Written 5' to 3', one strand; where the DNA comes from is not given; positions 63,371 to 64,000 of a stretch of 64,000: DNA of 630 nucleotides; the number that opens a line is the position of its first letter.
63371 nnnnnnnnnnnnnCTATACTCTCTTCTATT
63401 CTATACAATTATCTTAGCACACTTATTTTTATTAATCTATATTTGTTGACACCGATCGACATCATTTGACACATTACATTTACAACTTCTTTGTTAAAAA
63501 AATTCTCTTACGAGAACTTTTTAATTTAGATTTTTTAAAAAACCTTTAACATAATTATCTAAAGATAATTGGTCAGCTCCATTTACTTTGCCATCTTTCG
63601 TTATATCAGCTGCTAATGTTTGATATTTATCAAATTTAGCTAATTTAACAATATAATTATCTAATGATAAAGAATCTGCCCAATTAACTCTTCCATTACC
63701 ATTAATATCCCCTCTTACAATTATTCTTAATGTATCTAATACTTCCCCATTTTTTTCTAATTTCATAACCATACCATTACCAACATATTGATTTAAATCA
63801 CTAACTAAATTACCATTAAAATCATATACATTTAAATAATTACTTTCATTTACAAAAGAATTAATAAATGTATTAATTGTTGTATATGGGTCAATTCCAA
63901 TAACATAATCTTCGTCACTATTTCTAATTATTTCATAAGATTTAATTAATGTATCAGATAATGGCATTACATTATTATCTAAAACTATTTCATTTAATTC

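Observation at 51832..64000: Non-cellulosomal cohesin-dockerin surface assembly built on cadherin-like repeats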

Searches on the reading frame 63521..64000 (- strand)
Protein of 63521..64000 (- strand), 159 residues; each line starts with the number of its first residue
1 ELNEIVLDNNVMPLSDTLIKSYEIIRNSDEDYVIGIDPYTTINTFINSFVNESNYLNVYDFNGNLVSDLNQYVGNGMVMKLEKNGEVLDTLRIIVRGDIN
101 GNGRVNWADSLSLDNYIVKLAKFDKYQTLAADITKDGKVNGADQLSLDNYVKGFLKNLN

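Call 5: search_protein_families(library=pfam, proteins=[window:63521-64000:-], max_evalue=0.01)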
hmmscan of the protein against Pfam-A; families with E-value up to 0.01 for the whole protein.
window:63521-64000:- (159 aa): 2 families
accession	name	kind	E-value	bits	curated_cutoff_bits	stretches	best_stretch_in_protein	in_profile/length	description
PF00404.24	Dockerin_1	-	5.1e-11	43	22.9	1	97-151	2-56/57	Dockerin type I domain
PF12781.13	AAA_9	-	0.00057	19.5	27.4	1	13-90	9-84/222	ATP-binding dynein motor region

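Call 6: search_protein_families(library=ncbifam, proteins=[window:63521-64000:-], max_evalue=0.01)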
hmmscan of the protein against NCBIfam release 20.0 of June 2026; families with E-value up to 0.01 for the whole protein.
window:63521-64000:- (159 aa): 1 family
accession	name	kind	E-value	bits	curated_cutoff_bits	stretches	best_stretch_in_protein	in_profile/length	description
NF049990.1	CellobisidaseCelK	equivalog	4.2e-07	28.5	1700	1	82-157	815-888/889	cellulose 1,4-beta-cellobiosidase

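Call 11: search_solved_structures(query=window:63521-64000:-, max_evalue=10, show_alignments=2)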
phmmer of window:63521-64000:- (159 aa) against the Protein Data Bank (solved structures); distinct sequences matched with E-value up to 10: 27.
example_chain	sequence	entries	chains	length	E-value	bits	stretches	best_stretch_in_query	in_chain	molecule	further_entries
3ul4_B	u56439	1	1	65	9.1e-08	35.5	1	93-155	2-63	Cellulosome enzyme, dockerin type I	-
8x39_A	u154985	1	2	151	1.8e-05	28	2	96-153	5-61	Serine protease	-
8x3a_A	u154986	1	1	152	1.8e-05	28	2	90-157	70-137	Serine protease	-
2ccl_B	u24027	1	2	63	4.5e-05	26.7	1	94-151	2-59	ENDO-1,4-BETA-XYLANASE Y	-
1daq_A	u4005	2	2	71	0.00013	25.2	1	95-151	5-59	ENDOGLUCANASE SS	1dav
2mte_A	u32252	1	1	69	0.00014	25.1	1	96-151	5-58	Cellulose 1,4-beta-cellobiosidase (reducing end) CelS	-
4uyq_B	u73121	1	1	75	0.00022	24.4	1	95-154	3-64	Cellulosomal scaffoldin adaptor protein B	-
2yik_A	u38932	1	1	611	0.00031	24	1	94-151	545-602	ENDOGLUCANASE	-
4fl4_A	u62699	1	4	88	0.00033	23.9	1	96-153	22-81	Glycoside hydrolase family 9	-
1ohz_B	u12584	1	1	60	0.00057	23.1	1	97-151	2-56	ENDO-1,4-BETA-XYLANASE Y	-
4uyp_B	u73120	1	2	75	0.00078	22.7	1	95-154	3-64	Cellulosomal scaffoldin adaptor protein B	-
8zvk_A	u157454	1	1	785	0.0017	21.6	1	95-151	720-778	AaBgIC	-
4cj0_A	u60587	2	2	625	0.0032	20.7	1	94-152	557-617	ENDOGLUCANASE D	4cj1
1clc_A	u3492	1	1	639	0.0034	20.6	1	94-152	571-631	ENDOGLUCANASE CELD; EC: 3.2.1.4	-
2y3n_B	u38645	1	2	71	0.016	18.4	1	94-151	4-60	CELLULOSOMAL FAMILY-48 PROCESSIVE GLYCOSIDE HYDROLASE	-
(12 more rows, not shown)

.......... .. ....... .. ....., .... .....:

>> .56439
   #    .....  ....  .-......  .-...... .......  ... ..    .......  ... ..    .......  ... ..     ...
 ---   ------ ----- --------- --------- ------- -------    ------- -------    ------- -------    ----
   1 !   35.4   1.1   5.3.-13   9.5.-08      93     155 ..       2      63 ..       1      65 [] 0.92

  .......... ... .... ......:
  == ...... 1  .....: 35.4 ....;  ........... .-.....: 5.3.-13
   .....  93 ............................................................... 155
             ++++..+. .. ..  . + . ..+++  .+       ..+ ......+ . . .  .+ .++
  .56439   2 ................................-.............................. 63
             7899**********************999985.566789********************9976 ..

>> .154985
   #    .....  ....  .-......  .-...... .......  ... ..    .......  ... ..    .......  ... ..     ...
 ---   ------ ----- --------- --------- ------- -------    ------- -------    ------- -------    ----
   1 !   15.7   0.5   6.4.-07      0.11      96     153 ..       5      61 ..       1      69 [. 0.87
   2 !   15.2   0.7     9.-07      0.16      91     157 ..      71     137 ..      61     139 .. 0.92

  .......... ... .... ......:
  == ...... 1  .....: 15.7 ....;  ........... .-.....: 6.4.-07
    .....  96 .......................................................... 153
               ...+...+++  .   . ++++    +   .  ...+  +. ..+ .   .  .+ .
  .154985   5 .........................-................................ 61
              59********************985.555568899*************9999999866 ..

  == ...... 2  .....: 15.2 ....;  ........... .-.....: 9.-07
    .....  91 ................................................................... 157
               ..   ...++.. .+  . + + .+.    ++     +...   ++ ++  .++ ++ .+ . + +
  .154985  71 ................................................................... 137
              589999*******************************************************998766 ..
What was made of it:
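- Checked: Truncated gene: Dockerin_1 at 43 bits (call 5); PDB dockerin 3ul4_B at E=9e-8 (call 11).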
